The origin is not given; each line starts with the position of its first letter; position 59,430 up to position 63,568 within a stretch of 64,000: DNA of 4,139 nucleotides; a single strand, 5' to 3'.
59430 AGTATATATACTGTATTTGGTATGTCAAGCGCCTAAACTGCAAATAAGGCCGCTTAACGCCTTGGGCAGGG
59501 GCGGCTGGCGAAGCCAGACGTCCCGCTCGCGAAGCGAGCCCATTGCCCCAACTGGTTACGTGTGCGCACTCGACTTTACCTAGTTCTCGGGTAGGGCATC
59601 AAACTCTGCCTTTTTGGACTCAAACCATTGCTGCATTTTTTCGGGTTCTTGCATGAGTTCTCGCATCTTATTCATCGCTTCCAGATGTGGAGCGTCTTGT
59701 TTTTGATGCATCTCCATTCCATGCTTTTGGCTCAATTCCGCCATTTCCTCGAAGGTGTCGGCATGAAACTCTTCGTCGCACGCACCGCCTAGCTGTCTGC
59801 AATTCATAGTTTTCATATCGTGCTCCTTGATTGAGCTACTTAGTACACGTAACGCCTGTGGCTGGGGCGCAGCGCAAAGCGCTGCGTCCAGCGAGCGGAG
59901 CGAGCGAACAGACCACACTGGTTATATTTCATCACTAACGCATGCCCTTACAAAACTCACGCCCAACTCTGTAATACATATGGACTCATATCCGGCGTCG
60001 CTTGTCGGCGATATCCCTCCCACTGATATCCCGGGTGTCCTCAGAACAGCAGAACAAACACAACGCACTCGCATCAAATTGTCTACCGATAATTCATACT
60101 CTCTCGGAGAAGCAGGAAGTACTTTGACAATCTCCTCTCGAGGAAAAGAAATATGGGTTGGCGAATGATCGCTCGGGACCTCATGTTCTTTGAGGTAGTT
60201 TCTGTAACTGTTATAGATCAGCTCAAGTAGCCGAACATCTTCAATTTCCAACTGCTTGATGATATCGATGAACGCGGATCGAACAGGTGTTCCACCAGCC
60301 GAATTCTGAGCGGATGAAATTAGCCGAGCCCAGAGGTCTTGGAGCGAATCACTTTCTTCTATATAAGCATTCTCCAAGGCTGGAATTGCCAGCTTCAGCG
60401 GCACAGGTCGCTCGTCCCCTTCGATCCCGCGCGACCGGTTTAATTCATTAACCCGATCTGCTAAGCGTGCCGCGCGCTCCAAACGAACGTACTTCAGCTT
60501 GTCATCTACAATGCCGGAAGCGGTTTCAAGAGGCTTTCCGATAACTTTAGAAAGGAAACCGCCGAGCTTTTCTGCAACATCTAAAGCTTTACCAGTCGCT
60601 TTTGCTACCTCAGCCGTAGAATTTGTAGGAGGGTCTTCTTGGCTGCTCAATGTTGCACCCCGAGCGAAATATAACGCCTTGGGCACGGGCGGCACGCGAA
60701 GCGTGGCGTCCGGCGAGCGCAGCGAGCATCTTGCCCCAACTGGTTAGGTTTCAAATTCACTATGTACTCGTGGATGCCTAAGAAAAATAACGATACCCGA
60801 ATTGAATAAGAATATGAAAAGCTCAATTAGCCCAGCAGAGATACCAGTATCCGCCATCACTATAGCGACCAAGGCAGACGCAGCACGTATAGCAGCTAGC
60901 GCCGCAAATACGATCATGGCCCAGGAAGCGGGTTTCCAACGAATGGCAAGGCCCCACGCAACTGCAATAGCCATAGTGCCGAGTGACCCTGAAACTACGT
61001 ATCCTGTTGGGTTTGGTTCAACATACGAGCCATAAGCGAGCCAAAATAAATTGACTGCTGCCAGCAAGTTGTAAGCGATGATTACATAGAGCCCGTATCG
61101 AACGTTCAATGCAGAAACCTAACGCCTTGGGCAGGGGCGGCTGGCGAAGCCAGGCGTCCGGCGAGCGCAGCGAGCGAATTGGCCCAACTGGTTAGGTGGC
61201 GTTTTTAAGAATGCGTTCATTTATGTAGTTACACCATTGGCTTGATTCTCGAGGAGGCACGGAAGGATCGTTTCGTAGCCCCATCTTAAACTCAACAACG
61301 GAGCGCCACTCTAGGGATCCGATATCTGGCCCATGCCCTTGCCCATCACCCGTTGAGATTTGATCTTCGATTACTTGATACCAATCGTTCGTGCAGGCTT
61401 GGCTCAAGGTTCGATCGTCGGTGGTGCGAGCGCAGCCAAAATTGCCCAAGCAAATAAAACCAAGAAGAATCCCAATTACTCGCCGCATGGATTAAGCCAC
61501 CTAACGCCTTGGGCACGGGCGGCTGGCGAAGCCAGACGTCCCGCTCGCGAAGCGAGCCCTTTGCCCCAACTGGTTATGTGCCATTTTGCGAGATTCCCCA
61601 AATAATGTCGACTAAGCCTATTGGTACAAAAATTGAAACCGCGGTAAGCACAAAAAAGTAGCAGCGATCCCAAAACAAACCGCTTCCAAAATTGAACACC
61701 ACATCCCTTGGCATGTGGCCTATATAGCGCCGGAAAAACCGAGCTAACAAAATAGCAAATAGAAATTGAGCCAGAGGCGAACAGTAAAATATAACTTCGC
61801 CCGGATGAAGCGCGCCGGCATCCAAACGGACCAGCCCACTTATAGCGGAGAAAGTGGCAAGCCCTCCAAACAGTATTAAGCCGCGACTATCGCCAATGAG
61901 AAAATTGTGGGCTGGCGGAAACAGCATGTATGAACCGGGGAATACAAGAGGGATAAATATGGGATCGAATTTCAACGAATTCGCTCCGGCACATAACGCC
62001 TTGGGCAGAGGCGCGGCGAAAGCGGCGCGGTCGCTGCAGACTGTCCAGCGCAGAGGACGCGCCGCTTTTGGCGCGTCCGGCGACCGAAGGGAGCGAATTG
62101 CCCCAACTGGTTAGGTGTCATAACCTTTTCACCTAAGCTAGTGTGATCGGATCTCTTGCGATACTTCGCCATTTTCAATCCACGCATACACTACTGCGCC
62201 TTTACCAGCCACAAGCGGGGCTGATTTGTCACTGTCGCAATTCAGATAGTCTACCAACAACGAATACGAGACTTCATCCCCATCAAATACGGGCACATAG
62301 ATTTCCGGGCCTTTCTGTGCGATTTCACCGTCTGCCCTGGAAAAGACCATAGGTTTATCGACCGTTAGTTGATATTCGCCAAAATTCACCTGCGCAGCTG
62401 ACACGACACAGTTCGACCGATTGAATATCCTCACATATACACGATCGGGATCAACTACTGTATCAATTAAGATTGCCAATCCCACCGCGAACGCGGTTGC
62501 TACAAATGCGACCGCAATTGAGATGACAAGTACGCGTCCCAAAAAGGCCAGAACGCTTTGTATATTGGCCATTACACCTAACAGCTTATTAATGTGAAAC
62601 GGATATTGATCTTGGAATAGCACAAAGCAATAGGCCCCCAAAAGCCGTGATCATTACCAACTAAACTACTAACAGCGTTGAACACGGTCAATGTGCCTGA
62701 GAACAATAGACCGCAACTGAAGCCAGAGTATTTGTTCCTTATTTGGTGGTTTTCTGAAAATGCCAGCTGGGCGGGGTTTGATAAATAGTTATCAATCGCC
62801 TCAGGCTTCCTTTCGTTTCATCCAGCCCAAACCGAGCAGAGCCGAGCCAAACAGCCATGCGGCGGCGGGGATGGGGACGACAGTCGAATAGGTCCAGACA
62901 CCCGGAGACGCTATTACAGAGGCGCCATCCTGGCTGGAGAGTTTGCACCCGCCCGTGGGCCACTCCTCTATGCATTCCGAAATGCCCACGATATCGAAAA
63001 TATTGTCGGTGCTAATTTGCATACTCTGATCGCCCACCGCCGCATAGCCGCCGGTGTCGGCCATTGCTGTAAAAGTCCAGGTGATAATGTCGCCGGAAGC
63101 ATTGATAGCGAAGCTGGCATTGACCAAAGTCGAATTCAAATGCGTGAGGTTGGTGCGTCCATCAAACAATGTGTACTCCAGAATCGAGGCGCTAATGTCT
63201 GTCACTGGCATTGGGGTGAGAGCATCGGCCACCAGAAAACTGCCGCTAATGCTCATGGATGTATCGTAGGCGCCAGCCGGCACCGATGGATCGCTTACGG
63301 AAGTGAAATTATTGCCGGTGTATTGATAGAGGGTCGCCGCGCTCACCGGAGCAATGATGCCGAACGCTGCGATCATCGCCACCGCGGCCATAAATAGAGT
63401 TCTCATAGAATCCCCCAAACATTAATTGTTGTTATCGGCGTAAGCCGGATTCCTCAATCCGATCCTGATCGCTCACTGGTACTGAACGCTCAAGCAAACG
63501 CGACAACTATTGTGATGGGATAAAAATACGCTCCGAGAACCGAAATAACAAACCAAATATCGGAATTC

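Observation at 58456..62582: Integron-type cassette array: eight attC-like repeats alternating with short cassettes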

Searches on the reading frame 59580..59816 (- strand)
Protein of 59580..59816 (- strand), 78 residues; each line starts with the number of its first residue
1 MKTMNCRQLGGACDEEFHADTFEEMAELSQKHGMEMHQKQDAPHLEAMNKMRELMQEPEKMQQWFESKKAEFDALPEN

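Call 11: search_protein_families(library=pfam, max_evalue=0.01, proteins=[window:59580-59816:-])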
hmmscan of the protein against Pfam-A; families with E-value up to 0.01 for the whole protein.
window:59580-59816:- (78 aa): 1 family
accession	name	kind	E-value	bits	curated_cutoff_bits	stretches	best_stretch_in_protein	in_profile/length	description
PF06348.16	DUF1059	-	0.0037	17.9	21.1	1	1-43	1-43/56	Protein of unknown function (DUF1059)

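Call 44: search_protein_families(library=padloc, max_evalue=0.001, proteins=[window:59580-59816:-])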
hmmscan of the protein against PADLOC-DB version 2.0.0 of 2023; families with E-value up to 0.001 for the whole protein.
window:59580-59816:- (78 aa): 0 families

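Call 68: search_protein_families(library=ncbifam, max_evalue=0.01, proteins=[window:59580-59816:-])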
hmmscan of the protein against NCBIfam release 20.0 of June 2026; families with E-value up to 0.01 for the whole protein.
window:59580-59816:- (78 aa): 0 families

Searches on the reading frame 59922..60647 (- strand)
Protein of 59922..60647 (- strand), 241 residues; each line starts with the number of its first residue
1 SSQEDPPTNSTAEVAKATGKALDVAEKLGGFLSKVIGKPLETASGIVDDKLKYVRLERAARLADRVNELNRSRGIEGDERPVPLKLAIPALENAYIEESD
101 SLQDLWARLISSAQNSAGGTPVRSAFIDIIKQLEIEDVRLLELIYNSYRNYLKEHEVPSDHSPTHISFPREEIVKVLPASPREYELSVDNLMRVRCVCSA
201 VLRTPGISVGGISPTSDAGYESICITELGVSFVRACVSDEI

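Call 11: search_protein_families(library=pfam, max_evalue=0.01, proteins=[window:59922-60647:-])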
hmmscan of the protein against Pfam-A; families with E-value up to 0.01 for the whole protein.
window:59922-60647:- (241 aa): 1 family
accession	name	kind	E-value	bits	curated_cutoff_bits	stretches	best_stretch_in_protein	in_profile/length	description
PF14337.13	Abi_alpha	-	3.9e-22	79.7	29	1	58-236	2-196/196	Abortive infection alpha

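Call 14: find_encoding_contigs(protein=window:59922-60647:-, flank=10000, max_places=6)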
Protein window:59922-60647:- (241 aa): no gene with exactly this product is on record in the collection.

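Call 44: search_protein_families(library=padloc, max_evalue=0.001, proteins=[window:59922-60647:-])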
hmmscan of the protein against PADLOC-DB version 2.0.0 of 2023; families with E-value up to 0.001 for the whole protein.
window:59922-60647:- (241 aa): 3 families
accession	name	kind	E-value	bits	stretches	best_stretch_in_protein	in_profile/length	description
PDLC05025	PDC-S47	-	1.1e-15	56.1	1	85-195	88-198/263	-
PDLC05026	PDC-S47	-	1.9e-08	32.2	1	81-144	75-138/257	-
PDLC05024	PDC-S47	-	7.5e-06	23.6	1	49-149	54-149/265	-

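Call 68: search_protein_families(library=ncbifam, max_evalue=0.01, proteins=[window:59922-60647:-])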
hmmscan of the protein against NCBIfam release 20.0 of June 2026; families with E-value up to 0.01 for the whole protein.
window:59922-60647:- (241 aa): 0 families

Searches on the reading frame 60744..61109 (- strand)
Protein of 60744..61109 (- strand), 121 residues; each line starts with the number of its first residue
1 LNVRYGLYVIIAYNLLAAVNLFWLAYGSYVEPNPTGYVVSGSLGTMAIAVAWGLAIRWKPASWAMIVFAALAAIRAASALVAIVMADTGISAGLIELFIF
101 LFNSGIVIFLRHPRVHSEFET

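Call 11: search_protein_families(library=pfam, max_evalue=0.01, proteins=[window:60744-61109:-])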
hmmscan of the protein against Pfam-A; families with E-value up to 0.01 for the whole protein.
window:60744-61109:- (121 aa): 1 family
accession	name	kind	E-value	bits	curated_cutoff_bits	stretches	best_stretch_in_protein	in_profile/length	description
PF09835.14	DUF2062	-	0.00088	19.7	27.4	1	45-110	20-84/147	Uncharacterized protein conserved in bacteria (DUF2062)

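Call 44: search_protein_families(library=padloc, max_evalue=0.001, proteins=[window:60744-61109:-])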
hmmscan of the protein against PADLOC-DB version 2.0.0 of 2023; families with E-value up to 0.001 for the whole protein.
window:60744-61109:- (121 aa): 0 families

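Call 68: search_protein_families(library=ncbifam, max_evalue=0.01, proteins=[window:60744-61109:-])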
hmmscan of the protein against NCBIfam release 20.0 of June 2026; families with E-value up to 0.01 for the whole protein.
window:60744-61109:- (121 aa): 0 families

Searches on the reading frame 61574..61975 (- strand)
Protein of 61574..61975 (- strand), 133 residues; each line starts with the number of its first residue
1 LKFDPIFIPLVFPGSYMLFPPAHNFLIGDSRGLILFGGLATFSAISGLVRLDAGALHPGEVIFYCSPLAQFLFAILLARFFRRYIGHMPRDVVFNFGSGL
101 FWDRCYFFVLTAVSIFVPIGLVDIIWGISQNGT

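Call 11: search_protein_families(library=pfam, max_evalue=0.01, proteins=[window:61574-61975:-])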
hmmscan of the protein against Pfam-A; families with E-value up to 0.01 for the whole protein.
window:61574-61975:- (133 aa): 0 families

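Call 44: search_protein_families(library=padloc, max_evalue=0.001, proteins=[window:61574-61975:-])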
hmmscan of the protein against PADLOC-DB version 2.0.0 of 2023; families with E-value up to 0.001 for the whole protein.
window:61574-61975:- (133 aa): 0 families

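Call 68: search_protein_families(library=ncbifam, max_evalue=0.01, proteins=[window:61574-61975:-])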
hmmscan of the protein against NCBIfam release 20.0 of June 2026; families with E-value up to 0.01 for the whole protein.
window:61574-61975:- (133 aa): 0 families

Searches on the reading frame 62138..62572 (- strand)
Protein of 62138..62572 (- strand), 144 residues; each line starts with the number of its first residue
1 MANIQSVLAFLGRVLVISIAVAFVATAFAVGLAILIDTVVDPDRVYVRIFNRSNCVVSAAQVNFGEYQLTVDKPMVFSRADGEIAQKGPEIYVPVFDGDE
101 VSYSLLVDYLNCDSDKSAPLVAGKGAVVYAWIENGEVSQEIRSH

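Call 11: search_protein_families(library=pfam, max_evalue=0.01, proteins=[window:62138-62572:-])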
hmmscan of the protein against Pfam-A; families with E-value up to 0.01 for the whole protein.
window:62138-62572:- (144 aa): 0 families

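Call 44: search_protein_families(library=padloc, max_evalue=0.001, proteins=[window:62138-62572:-])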
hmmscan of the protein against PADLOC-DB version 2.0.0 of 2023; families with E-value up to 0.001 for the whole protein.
window:62138-62572:- (144 aa): 0 families

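Call 68: search_protein_families(library=ncbifam, max_evalue=0.01, proteins=[window:62138-62572:-])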
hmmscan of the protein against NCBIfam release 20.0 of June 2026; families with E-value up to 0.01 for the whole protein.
window:62138-62572:- (144 aa): 0 families

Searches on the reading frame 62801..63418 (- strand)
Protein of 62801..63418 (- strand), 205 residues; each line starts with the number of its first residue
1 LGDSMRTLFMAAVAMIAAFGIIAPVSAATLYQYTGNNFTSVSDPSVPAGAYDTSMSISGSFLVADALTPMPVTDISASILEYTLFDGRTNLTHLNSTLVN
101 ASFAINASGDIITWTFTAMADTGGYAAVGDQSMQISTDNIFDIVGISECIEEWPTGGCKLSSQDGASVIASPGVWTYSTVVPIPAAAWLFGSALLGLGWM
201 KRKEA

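Call 13: find_encoding_contigs(protein=window:62801-63406:-, flank=10000, max_places=6)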
Protein window:62801-63406:- (201 aa): no gene with exactly this product is on record in the collection.

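Call 34: search_protein_families(library=ncbifam, max_evalue=0.001, proteins=[window:62801-63406:-])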
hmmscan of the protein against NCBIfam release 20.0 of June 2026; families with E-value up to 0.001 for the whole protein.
window:62801-63406:- (201 aa): 2 families
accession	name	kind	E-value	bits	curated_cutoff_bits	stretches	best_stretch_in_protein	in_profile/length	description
TIGR03370.1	VPLPA-CTERM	domain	7.2e-06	25.9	25.35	1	177-199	1-23/25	VPLPA-CTERM sorting domain-containing protein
NF033554.9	floc_PepA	equivalog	1.7e-05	24.7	80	1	98-199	156-259/261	flocculation-associated PEP-CTERM protein PepA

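Call 58: find_encoding_contigs(protein=window:62801-63418:-, flank=10000, max_places=5)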
Protein window:62801-63418:- (205 aa): no gene with exactly this product is on record in the collection.

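Call 59: find_homologous_proteins(query=window:62801-63406:-, max_evalue=1e-10)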
Query window:62801-63406:- (201 aa): 8 proteins with E <= 1e-10 among 857 candidates.
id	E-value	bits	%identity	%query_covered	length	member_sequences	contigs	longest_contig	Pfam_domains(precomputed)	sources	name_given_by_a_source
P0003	2.3e-121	421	100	98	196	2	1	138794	-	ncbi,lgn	-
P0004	3.3e-22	97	34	99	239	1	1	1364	-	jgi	jgi:hypothetical protein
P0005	2.3e-19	88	36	89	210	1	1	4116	-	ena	-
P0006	3.7e-19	87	33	99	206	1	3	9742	-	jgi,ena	-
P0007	1.5e-16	79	41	68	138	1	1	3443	-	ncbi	ncbi:MAG: VPLPA-CTERM sorting domain-containing protein [Gammaproteobacteria bacterium]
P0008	7.4e-16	77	33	97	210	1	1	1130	-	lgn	-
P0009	1.3e-13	69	36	89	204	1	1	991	-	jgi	jgi:hypothetical protein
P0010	5.4e-13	67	36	90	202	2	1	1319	-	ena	-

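Call 60: find_encoding_contigs(protein=P0003, flank=10000, max_places=5)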
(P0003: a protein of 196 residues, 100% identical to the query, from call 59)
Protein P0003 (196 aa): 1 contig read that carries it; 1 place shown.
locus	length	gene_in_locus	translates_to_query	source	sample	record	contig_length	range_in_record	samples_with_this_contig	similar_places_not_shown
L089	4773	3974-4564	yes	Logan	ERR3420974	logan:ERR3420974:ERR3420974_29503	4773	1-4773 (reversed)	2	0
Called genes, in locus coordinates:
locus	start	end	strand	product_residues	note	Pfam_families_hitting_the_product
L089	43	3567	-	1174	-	-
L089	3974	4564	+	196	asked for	-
